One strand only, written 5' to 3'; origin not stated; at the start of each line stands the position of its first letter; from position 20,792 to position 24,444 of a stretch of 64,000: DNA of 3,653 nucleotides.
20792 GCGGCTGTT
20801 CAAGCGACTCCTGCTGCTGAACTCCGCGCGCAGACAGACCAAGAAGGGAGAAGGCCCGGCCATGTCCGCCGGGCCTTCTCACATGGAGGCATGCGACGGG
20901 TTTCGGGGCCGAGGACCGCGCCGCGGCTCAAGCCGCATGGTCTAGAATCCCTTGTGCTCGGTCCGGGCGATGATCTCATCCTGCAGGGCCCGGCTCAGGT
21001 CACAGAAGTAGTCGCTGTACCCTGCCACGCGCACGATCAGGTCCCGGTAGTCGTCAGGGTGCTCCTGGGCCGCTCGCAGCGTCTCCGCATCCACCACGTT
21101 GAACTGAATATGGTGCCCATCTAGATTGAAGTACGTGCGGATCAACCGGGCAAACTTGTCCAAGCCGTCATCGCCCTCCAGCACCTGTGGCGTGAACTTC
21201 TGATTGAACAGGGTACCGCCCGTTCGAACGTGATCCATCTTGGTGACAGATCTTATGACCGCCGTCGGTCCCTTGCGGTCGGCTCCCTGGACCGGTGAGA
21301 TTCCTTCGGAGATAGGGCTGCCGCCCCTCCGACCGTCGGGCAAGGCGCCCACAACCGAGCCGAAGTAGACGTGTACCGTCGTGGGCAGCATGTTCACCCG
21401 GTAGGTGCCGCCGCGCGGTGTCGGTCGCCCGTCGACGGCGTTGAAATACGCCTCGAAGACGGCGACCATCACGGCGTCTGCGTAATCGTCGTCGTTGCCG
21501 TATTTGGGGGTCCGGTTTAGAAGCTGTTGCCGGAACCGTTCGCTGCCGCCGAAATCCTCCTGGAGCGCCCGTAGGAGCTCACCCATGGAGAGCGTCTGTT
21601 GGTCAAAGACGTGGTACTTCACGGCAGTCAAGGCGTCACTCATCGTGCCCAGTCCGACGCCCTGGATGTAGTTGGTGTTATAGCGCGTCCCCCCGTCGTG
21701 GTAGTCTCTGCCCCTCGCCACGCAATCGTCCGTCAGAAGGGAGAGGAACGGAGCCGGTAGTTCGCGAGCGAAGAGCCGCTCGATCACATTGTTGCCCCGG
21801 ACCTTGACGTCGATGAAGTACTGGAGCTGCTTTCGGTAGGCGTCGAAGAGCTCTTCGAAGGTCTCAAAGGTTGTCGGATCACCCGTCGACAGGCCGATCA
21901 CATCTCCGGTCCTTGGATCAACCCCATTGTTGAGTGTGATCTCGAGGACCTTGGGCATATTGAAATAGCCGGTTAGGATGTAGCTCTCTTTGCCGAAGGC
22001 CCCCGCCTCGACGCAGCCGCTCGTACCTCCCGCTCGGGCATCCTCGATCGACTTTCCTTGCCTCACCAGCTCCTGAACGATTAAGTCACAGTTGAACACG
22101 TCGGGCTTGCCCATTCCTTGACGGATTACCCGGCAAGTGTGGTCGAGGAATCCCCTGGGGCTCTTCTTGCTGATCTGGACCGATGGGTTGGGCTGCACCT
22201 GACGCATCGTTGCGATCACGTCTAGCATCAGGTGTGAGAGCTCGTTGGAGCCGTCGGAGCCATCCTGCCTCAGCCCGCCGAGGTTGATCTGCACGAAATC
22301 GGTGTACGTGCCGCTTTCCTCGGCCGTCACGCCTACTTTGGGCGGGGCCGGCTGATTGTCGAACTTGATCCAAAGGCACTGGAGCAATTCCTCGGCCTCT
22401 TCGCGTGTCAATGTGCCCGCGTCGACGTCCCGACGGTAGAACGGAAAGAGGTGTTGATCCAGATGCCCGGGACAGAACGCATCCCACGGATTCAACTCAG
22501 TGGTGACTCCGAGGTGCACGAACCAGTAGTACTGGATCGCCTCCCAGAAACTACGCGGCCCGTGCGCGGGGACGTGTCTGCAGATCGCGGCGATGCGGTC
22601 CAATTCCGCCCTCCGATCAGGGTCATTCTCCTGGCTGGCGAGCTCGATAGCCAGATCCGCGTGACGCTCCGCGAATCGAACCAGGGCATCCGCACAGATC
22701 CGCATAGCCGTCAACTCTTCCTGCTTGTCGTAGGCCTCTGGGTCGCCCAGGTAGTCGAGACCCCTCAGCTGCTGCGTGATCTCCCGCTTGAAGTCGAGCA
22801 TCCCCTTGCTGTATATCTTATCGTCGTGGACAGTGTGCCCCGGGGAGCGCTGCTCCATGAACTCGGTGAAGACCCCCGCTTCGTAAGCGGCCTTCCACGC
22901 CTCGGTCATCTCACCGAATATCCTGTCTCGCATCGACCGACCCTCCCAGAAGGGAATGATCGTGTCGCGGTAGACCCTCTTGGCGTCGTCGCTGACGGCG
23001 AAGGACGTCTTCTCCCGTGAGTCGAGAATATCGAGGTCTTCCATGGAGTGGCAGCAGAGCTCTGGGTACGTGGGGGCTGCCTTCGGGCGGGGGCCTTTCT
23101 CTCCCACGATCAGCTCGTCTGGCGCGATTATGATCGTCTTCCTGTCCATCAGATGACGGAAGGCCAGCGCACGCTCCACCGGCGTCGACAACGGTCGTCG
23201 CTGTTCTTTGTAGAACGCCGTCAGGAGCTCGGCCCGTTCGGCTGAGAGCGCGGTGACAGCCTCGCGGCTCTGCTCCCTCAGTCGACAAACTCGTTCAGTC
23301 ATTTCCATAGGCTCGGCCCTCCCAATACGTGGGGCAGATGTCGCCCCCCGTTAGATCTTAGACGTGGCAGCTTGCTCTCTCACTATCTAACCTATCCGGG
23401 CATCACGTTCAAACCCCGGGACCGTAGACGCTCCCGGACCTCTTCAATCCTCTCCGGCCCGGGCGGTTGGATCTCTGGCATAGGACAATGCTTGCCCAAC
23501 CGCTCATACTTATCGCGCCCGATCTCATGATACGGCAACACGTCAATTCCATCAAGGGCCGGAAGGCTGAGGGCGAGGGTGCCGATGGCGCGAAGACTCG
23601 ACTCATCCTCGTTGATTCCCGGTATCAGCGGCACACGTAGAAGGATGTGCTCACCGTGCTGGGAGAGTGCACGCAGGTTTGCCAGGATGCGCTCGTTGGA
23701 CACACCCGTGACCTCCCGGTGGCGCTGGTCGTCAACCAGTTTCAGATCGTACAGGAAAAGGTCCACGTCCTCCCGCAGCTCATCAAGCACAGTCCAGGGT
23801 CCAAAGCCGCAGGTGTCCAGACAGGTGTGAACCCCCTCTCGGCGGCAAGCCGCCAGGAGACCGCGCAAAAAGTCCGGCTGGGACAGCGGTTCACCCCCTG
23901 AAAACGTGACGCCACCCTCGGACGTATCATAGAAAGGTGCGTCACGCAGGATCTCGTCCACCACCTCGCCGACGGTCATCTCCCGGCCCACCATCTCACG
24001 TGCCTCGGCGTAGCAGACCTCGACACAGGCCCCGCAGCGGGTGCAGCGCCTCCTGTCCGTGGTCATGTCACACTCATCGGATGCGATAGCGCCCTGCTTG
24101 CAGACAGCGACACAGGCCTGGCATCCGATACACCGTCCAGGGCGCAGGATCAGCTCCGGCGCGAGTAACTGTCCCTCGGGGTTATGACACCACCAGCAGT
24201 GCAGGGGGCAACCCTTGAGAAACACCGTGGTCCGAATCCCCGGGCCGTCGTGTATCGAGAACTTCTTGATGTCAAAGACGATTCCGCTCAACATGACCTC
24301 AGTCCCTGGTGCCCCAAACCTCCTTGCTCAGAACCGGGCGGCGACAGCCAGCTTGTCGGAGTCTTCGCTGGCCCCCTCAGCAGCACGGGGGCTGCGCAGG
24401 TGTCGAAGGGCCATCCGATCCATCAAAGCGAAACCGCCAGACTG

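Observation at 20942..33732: Proline/hydroxyproline locus: HypD GRE, proline racemase, LIV importer and dye-linked dehydrogenase, but no proC or proline reductase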

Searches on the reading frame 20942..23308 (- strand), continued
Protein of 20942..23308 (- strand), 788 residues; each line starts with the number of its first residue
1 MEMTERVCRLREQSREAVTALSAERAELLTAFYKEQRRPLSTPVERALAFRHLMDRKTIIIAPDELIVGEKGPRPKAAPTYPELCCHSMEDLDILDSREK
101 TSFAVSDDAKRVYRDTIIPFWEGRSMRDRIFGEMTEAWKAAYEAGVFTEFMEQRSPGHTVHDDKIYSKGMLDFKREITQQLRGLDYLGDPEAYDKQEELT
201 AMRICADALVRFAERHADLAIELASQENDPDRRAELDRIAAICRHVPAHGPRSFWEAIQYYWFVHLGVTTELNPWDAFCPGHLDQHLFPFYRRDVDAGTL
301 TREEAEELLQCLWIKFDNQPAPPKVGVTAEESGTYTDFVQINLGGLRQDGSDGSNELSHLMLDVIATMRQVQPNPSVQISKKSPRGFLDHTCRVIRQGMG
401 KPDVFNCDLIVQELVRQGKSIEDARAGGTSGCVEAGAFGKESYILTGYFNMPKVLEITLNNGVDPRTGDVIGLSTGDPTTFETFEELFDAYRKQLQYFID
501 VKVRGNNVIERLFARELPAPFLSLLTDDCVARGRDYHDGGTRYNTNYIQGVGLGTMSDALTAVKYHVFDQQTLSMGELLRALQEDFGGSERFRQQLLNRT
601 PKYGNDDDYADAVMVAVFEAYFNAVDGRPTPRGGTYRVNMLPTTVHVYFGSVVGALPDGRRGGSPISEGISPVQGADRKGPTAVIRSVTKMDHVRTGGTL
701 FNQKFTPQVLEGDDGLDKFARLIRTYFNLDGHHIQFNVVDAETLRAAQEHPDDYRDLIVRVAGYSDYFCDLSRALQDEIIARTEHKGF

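Call 34: search_protein_families(library=ncbifam, proteins=[L020:2806-3957:+], max_evalue=1e-10)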
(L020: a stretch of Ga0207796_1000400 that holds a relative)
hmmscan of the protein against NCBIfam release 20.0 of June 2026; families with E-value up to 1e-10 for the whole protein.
L020:2806-3957:+ (383 aa): 3 families
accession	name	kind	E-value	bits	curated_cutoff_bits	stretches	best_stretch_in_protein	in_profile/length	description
NF011933.0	PRK15404.1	subfamily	1e-66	225.5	477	1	24-361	22-352/370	high-affinity branched-chain amino acid ABC transporter substrate-binding protein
TIGR03407.1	urea_ABC_UrtA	exception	2.6e-14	52.9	492.75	1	29-335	1-308/361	urea ABC transporter substrate-binding protein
TIGR03669.1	urea_ABC_arch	equivalog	2.3e-11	43.3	494.8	0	29-334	1-303/375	urea ABC transporter substrate-binding protein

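Call 62: search_protein_families(library=pfam, alignment_id=A1, max_evalue=0.00001)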
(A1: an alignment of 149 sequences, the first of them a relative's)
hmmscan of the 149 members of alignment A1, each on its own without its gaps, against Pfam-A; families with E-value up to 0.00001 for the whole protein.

A. member 1, L044:8687-10435:- (582 aa): 1 family
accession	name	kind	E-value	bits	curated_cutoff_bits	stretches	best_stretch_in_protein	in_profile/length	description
PF09587.15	PGA_cap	-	4.9e-32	111.9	27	1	275-521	1-255/255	Bacterial capsule synthesis protein PGA_cap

B. families by the number of members that match (of 149 scanned): 151 families (the first 25 are shown)
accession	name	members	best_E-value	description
PF07729.17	FCD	5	9.7e-27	FCD domain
PF00392.27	GntR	5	1.3e-14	Bacterial regulatory proteins, gntR family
PF00005.33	ABC_tran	3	4.4e-37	ABC transporter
PF13187.11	Fer4_9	3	3.7e-08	4Fe-4S dicluster domain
PF00496.27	SBP_bac_5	2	8e-87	Bacterial extracellular solute-binding proteins, family 5 Middle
PF00158.32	Sigma54_activat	2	7.4e-60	Sigma-54 interaction domain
PF00557.29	Peptidase_M24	2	5.6e-48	Metallopeptidase family M24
PF13478.12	XdhC_C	2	3.2e-46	XdhC Rossmann domain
PF22769.1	DCD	2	5.6e-37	dCTP deaminase-like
PF00155.27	Aminotran_1_2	2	3.3e-35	Aminotransferase class I and II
PF04073.20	tRNA_edit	2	3.3e-33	Aminoacyl-tRNA editing domain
PF09587.15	PGA_cap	2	8.5e-33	Bacterial capsule synthesis protein PGA_cap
PF02625.21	XdhC_CoxI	2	5.4e-30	XdhC and CoxI family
PF06182.17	ABC2_membrane_6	2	4.2e-28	ABC-2 family transporter protein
PF07676.18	PD40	2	6.9e-27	WD40-like Beta Propeller Repeat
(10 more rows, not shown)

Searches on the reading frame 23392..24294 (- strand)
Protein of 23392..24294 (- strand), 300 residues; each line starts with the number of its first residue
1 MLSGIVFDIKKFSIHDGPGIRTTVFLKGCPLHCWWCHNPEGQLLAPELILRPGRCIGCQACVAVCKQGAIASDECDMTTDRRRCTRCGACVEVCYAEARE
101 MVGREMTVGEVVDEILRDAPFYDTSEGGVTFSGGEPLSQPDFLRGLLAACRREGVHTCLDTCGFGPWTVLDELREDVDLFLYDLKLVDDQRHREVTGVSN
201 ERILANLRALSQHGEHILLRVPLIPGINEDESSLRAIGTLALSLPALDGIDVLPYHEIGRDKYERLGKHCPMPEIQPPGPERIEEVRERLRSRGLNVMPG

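Call 3: search_protein_families(library=pfam, proteins=[window:23392-24294:-])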
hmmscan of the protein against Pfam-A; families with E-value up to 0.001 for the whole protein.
window:23392-24294:- (300 aa): 11 families
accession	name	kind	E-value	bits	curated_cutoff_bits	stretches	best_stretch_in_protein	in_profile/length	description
PF04055.27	Radical_SAM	-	2.7e-20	73.6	29.5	1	25-231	3-158/166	Radical SAM superfamily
PF13353.11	Fer4_12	-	1.1e-11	45.6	22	1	16-178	2-110/137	4Fe-4S single cluster domain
PF00037.32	Fer4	-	5.5e-10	39.1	21.1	2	79-98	3-22/24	4Fe-4S binding domain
PF12838.12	Fer4_7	-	4.4e-06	27.5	27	1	54-97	1-51/52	4Fe-4S dicluster domain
PF13187.11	Fer4_9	-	3.4e-05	24.2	27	1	54-96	1-49/52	4Fe-4S dicluster domain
PF14697.11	Fer4_21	-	6.6e-05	23.4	35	1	54-95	7-52/59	4Fe-4S dicluster domain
PF13237.11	Fer4_10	-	0.00012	22.4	25.5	1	50-94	4-52/53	4Fe-4S dicluster domain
PF12797.12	Fer4_2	-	0.00019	21.6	24.5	0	52-66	7-21/22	4Fe-4S binding domain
PF13183.11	Fer4_8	-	0.00038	21.4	27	0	83-101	4-16/68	4Fe-4S dicluster domain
PF12800.12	Fer4_4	-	0.0004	20.9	24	0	52-67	1-16/17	4Fe-4S binding domain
PF12837.12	Fer4_6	-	0.00067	19.9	25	0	78-97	3-22/24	4Fe-4S binding domain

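Call 4: search_protein_families(library=ncbifam, proteins=[window:23392-24294:-])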
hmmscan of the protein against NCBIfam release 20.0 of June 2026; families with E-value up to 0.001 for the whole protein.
window:23392-24294:- (300 aa): 46 families (the best 25 are shown)
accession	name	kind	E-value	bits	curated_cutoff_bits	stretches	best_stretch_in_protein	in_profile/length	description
NF043069.1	T4HPD_activ_SAM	equivalog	1.6e-109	365.9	425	1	4-297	2-295/299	trans-4-hydroxy-L-proline dehydratase activase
TIGR02494.1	PFLE_PFLC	subfamily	9.1e-109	363.2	174.35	1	6-292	1-291/293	glycyl-radical enzyme activating protein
NF048010.1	SfplDhtActHpsHDes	equivalog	3.1e-92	308.6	430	1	3-288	5-296/298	(2S)-3-sulfopropanediol dehydratase activating enzyme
NF033719.1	ind_deCO2_activ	equivalog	2.3e-88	296.4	425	1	4-296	1-299/302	indoleacetate decarboxylase activase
TIGR04395.1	cutC_activ_rSAM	equivalog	9.4e-84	281.3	360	1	5-291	6-298/309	choline TMA-lyase-activating enzyme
TIGR04003.1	rSAM_BssD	equivalog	1.9e-77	260.5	496.45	1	5-269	2-273/314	[benzylsuccinate synthase]-activating enzyme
NF048008.1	SfplDhtActHpfHKleb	equivalog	6.7e-76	255.5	500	1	5-298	1-304/308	(2S)-3-sulfopropanediol dehydratase activating enzyme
NF033717.2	HPDL_rSAM_activ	equivalog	6.6e-74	248.9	420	1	3-293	3-299/311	4-hydroxyphenylacetate decarboxylase activase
NF007483.0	PRK10076.1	equivalog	7.8e-63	212.3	326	2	83-298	75-289/292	[formate-C-acetyltransferase]-activating enzyme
TIGR02493.1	PFLA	equivalog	2.1e-61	207.3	231.75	2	86-292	28-234/235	pyruvate formate-lyase-activating protein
NF008356.0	PRK11145.1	equivalog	2.9e-54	183.9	375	2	101-298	46-245/246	pyruvate formate lyase 1-activating protein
TIGR04041.1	activase_YjjW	hypoth_equivalog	1.7e-49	168.7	250.2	1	5-263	3-246/276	YjjW family glycine radical enzyme activase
TIGR02495.1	NrdG2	equivalog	1.3e-17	63.7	131.15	2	102-233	43-173/193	anaerobic ribonucleoside-triphosphate reductase activating protein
TIGR02491.1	NrdG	equivalog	9.9e-12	45.1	126.1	1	7-40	3-36/154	anaerobic ribonucleoside-triphosphate reductase activating protein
TIGR02179.1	PorD_KorD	subfamily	1.3e-07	31.6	60.05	1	51-103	23-76/78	2-oxoacid:acceptor oxidoreductase, delta subunit, pyruvate/2-ketoisovalerate family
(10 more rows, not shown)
